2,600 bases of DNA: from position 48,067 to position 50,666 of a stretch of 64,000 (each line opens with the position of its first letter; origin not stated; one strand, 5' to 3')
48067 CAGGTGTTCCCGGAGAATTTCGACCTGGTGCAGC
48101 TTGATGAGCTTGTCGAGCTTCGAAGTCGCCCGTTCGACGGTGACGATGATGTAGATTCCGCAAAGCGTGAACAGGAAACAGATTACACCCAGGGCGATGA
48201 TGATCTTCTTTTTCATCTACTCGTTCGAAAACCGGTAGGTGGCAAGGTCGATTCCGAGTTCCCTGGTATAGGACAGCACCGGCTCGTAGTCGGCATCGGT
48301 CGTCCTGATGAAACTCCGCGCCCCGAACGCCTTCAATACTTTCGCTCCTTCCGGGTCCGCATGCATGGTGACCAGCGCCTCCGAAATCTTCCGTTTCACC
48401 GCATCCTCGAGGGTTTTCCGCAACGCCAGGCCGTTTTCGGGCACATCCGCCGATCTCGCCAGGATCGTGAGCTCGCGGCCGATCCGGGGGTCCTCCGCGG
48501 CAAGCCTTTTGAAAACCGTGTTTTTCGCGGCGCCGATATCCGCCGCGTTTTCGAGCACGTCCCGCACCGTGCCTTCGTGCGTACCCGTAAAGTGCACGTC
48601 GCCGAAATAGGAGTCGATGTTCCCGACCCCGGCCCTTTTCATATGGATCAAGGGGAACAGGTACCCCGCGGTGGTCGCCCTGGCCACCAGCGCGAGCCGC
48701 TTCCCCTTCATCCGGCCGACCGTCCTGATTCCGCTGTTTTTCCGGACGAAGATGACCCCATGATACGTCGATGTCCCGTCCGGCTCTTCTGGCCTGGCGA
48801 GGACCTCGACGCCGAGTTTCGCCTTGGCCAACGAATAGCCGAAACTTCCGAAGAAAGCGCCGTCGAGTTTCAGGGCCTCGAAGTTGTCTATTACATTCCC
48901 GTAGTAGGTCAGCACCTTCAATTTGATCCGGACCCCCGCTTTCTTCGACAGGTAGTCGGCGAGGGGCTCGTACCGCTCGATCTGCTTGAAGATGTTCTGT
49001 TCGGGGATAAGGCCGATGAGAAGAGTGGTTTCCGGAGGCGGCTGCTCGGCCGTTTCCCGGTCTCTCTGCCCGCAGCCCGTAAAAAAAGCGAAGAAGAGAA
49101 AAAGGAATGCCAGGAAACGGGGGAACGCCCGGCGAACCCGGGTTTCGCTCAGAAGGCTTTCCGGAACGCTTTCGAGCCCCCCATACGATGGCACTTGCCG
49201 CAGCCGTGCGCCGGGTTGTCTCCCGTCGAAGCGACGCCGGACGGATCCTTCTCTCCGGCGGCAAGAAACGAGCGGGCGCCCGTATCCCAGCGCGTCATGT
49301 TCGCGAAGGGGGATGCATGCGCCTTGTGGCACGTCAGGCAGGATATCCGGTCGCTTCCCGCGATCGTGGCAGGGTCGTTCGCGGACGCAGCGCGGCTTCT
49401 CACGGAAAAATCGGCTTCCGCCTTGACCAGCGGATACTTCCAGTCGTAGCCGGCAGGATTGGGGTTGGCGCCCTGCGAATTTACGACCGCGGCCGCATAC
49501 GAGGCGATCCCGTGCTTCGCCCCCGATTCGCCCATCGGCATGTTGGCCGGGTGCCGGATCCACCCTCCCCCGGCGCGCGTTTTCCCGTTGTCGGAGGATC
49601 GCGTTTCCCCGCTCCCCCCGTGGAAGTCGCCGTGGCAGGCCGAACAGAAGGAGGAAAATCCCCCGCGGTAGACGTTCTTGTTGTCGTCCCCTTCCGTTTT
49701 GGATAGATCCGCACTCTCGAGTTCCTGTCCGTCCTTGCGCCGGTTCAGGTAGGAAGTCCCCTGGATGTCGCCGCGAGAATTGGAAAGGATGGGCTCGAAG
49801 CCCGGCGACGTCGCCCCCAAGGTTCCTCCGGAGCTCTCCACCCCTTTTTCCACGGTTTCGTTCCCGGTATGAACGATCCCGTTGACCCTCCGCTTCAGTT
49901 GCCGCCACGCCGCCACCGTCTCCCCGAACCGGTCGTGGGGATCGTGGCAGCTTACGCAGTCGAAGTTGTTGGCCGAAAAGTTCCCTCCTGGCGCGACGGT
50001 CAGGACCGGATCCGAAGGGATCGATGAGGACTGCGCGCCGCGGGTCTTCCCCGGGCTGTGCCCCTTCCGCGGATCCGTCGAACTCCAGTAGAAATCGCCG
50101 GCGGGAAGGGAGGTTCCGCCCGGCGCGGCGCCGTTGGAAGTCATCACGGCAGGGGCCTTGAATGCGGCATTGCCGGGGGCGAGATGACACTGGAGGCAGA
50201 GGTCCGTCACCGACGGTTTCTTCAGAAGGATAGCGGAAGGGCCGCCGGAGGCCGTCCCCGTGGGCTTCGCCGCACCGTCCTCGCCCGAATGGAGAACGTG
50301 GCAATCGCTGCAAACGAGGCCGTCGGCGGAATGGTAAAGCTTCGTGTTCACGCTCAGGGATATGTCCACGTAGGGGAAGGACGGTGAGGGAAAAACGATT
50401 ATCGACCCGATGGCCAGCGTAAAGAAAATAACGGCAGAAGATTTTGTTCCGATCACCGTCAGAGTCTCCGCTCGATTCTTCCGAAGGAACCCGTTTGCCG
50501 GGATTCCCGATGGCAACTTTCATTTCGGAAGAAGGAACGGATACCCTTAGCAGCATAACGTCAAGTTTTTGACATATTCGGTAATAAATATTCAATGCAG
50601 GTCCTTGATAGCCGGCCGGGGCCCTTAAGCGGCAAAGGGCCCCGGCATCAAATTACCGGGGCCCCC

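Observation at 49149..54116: MtrA/MtrB-like conduit without MtrC, coupled to an OmcS-related hexaheme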

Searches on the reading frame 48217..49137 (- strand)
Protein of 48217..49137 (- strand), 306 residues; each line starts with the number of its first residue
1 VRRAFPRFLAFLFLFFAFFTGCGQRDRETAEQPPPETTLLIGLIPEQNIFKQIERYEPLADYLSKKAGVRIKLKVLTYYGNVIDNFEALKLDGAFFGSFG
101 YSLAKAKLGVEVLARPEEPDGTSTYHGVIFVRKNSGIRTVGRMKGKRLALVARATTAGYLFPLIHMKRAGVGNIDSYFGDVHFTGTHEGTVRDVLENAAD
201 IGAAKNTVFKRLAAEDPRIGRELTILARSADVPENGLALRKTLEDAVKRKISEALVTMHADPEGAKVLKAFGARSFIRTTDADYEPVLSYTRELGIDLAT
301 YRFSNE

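Call 86: search_protein_families(library=ncbifam, proteins=[window:48217-49137:-], max_evalue=0.001)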
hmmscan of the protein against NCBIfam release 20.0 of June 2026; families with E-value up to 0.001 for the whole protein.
window:48217-49137:- (306 aa): 5 families
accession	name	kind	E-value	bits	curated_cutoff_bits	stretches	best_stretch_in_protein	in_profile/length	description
TIGR03431.1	PhnD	equivalog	6.5e-50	170.1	261.1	1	17-293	14-285/288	phosphonate ABC transporter substrate-binding protein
TIGR01098.1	3A0109s03R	subfamily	9.1e-47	159.7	112.05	1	8-258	4-253/253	phosphate/phosphite/phosphonate ABC transporter substrate-binding protein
TIGR04553.1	ABC_peri_selen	hypoth_equivalog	1.9e-29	102.8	250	1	39-296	2-264/266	putative selenate ABC transporter substrate-binding protein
NF049985.1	SBP_like_Rv1680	exception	1.9e-11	44.2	400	1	55-297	17-265/268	Rv1680 family SBP-like protein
NF045601.2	BstB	equivalog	0.00024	20.4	350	1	222-288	194-261/267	sterol transporter periplasmic substrate-binding protein BstB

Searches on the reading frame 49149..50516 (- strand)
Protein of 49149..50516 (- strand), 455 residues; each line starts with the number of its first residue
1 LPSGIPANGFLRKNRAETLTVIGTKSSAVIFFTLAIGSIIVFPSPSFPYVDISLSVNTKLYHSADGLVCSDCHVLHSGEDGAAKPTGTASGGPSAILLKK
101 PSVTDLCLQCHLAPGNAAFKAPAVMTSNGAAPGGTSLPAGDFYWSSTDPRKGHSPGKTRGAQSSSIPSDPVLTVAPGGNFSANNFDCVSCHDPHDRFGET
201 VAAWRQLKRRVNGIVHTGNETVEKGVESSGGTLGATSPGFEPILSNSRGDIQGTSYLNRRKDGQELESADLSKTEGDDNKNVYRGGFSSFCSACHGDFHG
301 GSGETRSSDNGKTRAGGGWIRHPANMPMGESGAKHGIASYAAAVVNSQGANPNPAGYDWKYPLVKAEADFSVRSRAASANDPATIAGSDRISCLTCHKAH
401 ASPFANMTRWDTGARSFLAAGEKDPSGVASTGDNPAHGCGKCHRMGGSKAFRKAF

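Call 3: search_protein_families(library=ncbifam, proteins=[window:49149-50516:-], max_evalue=0.01)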
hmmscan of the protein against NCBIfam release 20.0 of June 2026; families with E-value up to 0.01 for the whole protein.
window:49149-50516:- (455 aa): 3 families
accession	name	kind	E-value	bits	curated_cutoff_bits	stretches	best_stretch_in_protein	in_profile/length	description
TIGR01905.1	paired_CXXCH_1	subfamily_domain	7.6e-09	35.3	25.2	1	392-410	8-26/41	doubled CXXCH domain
TIGR03508.1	decahem_SO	subfamily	7.1e-06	25.7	192.2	0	389-449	142-202/258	DmsE family decaheme c-type cytochrome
NF041028.1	decahem_GSU2203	exception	3.4e-05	23.2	325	0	60-112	119-156/317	GSU2203 family decaheme c-type cytochrome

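Call 4: search_protein_families(library=pfam, proteins=[window:49149-50516:-], max_evalue=0.01)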
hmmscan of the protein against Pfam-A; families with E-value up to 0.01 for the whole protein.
window:49149-50516:- (455 aa): 5 families
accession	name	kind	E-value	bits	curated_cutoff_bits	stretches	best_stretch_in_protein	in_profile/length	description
PF09699.15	Paired_CXXCH_1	-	3.3e-10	39.9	20.6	1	392-408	8-24/41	Doubled CXXCH motif (Paired_CXXCH_1)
PF22113.1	Mtrc-MtrF_II-IV_dom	-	5.2e-08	33.1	30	0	390-447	81-167/176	Outer membrane cytochrome MtrC/MtrF-like, domains II/IV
PF14522.11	Cytochrome_C7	-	2.3e-07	31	24.8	0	390-445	13-50/67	Cytochrome c7 and related cytochrome c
PF14537.11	Cytochrom_c3_2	-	3.1e-06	28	25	0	62-112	2-34/79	Cytochrome c3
PF11845.13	Tll0287-like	-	0.0024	18.7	24.1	0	102-167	98-144/144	Tll0287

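Call 5: search_solved_structures(query=window:49149-50516:-, max_evalue=0.01, show_alignments=2)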
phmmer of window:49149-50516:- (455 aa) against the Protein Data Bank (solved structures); distinct sequences matched with E-value up to 0.01: 1.
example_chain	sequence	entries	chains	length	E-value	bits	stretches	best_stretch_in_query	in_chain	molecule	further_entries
6ef8_A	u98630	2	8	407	1.3e-22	83.3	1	61-433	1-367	C-type cytochrome OmcS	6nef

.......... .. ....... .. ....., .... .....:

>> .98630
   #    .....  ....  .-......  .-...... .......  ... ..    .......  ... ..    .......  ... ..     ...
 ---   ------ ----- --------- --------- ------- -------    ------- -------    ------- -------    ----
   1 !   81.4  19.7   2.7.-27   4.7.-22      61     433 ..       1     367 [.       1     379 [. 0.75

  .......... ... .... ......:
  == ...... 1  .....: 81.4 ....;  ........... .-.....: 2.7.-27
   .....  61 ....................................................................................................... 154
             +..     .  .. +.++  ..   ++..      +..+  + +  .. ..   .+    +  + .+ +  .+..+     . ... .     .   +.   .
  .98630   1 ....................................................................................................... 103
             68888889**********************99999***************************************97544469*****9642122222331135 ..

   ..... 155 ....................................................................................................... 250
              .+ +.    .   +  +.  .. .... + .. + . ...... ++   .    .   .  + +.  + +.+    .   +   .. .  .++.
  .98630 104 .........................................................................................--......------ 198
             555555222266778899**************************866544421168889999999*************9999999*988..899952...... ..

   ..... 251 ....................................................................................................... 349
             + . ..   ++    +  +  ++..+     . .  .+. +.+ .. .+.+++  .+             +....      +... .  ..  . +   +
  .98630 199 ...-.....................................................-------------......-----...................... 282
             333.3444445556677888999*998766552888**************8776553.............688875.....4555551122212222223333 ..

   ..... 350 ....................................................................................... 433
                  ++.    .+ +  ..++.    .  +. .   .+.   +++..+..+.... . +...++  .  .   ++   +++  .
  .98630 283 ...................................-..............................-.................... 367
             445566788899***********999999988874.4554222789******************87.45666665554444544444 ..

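Call 42: find_homologous_proteins(query=window:49149-50456:-, max_evalue=1e-20)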
Query window:49149-50456:- (435 aa): 115 proteins with E <= 1e-20 among 8000 candidates.
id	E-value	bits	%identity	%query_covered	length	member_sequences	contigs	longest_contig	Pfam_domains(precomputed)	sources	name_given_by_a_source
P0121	1.5e-295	998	100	100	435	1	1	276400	PF09699.16,PF14537.12,PF14522.12,PF22113.2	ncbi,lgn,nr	ncbi:MAG: hypothetical protein HY896_06830 [Deltaproteobacteria bacterium]|nr:hypothetical protein [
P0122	9.0e-222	755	75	100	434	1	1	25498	PF09699.16,PF14537.12,PF14522.12,PF22113.2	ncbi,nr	ncbi:MAG: hypothetical protein HZB63_04025 [Deltaproteobacteria bacterium]|nr:hypothetical protein [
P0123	2.1e-220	750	74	100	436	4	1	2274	PF09699.16,PF14522.12,PF22113.2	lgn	-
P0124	1.3e-196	672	69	98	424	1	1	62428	PF09699.16,PF14537.12,PF14522.12,PF22113.2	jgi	jgi:predicted CXXCH cytochrome family protein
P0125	6.4e-187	640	67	94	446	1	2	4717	PF09699.16,PF14522.12,PF22113.2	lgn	-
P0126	9.9e-182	623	65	94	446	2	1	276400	PF09699.16,PF14537.12,PF14522.12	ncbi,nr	ncbi:MAG: hypothetical protein HY896_06795 [Deltaproteobacteria bacterium]|nr:hypothetical protein [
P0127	3.6e-174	598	59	99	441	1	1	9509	PF09699.16,PF14537.12,PF14522.12,PF22113.2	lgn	-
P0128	2.8e-173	595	59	99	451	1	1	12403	PF09699.16,PF14522.12,PF22113.2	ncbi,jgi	jgi:hypothetical protein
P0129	5.4e-172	591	58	98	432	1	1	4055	PF09699.16,PF14537.12,PF14522.12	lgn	-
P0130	4.7e-170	584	61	93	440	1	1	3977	PF09699.16,PF14537.12,PF14522.12,PF22113.2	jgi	jgi:hypothetical protein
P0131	1.5e-168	579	60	95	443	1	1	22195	PF09699.16,PF14522.12,PF22113.2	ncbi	-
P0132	3.8e-167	575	61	92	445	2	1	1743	PF09699.16,PF14537.12,PF14522.12,PF22113.2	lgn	-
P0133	4.3e-167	574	59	97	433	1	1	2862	PF09699.16,PF14522.12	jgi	jgi:hypothetical protein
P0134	1.5e-158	546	57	98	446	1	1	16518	PF09699.16,PF14537.12,PF14522.12,PF22113.2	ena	-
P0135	4.1e-156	538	60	88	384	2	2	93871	PF09699.16,PF14537.12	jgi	-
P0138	3.1e-151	522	77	67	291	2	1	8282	PF09699.16,PF22113.2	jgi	jgi:hypothetical protein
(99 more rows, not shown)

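Call 43: find_encoding_contigs(protein=P0124, flank=10000, max_places=2)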
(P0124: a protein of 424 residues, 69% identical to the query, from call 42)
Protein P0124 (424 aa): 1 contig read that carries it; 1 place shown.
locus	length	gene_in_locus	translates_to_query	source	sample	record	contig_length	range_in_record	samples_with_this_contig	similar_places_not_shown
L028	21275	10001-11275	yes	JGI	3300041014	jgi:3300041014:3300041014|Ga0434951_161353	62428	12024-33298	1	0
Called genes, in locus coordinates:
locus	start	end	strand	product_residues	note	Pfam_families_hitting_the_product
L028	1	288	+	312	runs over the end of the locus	PF01436:NHL (faint)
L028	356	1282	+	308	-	PF08450:SGL (faint), PF01436:NHL (faint)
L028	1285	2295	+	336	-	PF22113:Mtrc-MtrF_II-IV_dom (faint), PF14522:Cytochrome_C7 (faint), PF09699:Paired_CXXCH_1 (faint)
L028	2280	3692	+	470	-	PF14522:Cytochrome_C7 (faint), PF14537:Cytochrom_c3_2 (faint), PF22113:Mtrc-MtrF_II-IV_dom (weak), PF22678:Cytochrom_c_NrfB-like (faint), PF09699:Paired_CXXCH_1 (weak)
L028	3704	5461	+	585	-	-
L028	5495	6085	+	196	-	-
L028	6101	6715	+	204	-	-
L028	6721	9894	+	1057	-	-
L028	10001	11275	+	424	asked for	PF22113:Mtrc-MtrF_II-IV_dom (faint), PF14522:Cytochrome_C7 (faint), PF09699:Paired_CXXCH_1 (faint), PF14537:Cytochrom_c3_2 (faint)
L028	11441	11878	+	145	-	-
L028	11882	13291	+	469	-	PF02321:OEP (faint)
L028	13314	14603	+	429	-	PF07732:Cu-oxidase_3, PF07731:Cu-oxidase_2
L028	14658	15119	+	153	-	PF13473:Cupredoxin_1 (weak), PF00127:Copper-bind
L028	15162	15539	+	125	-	PF11604:CusF_Ec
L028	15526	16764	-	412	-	PF21269:TreT_GT1, PF00534:Glycos_transf_1, PF20706:GT4-conflict (weak), PF13692:Glyco_trans_1_4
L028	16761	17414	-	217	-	PF19027:DUF5752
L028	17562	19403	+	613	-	PF02922:CBM_48 (faint), PF00128:Alpha-amylase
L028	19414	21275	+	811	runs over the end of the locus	PF03065:Glyco_hydro_57, PF12055:DUF3536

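Call 44: find_encoding_contigs(protein=P0125, flank=10000, max_places=2)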
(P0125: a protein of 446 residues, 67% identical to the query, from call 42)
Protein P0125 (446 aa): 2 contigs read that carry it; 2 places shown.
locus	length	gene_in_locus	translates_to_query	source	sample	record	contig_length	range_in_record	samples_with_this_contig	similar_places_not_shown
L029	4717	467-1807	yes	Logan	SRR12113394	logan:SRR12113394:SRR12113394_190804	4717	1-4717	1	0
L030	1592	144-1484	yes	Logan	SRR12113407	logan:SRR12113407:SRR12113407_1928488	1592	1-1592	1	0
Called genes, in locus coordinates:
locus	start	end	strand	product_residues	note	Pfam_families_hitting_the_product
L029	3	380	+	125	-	?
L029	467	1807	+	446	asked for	PF14522:Cytochrome_C7 (faint), PF22113:Mtrc-MtrF_II-IV_dom (faint), PF09699:Paired_CXXCH_1 (faint)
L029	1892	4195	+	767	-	PF07676:PD40 (faint), PF26549:Tricorn_N, PF26550:Tricorn_2nd (faint)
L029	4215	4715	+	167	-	?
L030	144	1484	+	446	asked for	PF14522:Cytochrome_C7 (faint), PF22113:Mtrc-MtrF_II-IV_dom (faint), PF09699:Paired_CXXCH_1 (faint)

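Call 45: find_encoding_contigs(protein=P0138, flank=10000, max_places=2)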
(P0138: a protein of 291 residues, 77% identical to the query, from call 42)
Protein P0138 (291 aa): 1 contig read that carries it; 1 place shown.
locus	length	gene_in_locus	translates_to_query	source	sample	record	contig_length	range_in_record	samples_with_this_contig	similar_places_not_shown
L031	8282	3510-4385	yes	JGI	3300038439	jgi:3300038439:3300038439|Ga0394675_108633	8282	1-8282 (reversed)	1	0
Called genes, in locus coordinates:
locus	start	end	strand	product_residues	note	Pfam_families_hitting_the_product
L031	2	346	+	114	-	?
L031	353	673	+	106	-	-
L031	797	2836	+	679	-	PF11854:MtrB_PioB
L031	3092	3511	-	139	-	-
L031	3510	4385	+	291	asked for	PF22113:Mtrc-MtrF_II-IV_dom (faint), PF09699:Paired_CXXCH_1 (faint)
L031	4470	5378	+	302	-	PF12974:Phosphonate-bd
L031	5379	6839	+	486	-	PF00672:HAMP, PF00512:HisKA, PF02518:HATPase_c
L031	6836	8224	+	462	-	PF00072:Response_reg, PF00158:Sigma54_activat, PF14532:Sigma54_activ_2, PF00004:AAA (weak), PF07728:AAA_5 (weak), PF25601:AAA_lid_14, PF02954:HTH_8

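Call 68: find_related_loci(query=A6, collection=metagenome_contigs, flank=10000)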
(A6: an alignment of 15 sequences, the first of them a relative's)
Query A6 (435 aa) in metagenome_contigs; peptide patterns used: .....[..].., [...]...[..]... (x = any residue, [..] = any of these).
262 stretches matched a pattern; 55 encode a relative of the query (tblastn E <= 1e-3); 55 distinct loci.
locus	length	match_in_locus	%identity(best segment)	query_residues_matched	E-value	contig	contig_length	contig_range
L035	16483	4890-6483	52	36-435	4e-142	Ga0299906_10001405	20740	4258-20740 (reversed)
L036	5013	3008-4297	51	36-435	7e-138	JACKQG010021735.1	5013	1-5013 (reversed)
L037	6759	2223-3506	51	13-435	6e-136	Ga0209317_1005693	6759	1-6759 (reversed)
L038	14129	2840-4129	53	37-435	8e-134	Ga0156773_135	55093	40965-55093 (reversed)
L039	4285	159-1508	49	14-433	7e-132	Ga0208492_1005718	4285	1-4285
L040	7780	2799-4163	47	14-435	2e-123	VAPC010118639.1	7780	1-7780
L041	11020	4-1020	56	104-435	4e-121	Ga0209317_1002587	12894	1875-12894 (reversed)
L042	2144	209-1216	27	41-431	1e-17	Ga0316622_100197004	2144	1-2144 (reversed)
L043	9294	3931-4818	29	14-391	1e-16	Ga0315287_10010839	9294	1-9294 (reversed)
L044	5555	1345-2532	26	3-426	2e-15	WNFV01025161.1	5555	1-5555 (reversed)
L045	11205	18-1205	26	3-426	2e-15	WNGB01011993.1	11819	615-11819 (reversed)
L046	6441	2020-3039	25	32-423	4e-14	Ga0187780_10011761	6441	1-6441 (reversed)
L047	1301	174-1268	25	32-426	5e-14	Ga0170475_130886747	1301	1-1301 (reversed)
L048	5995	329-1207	25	41-380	2e-13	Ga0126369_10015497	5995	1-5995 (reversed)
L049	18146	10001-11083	23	41-426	3e-13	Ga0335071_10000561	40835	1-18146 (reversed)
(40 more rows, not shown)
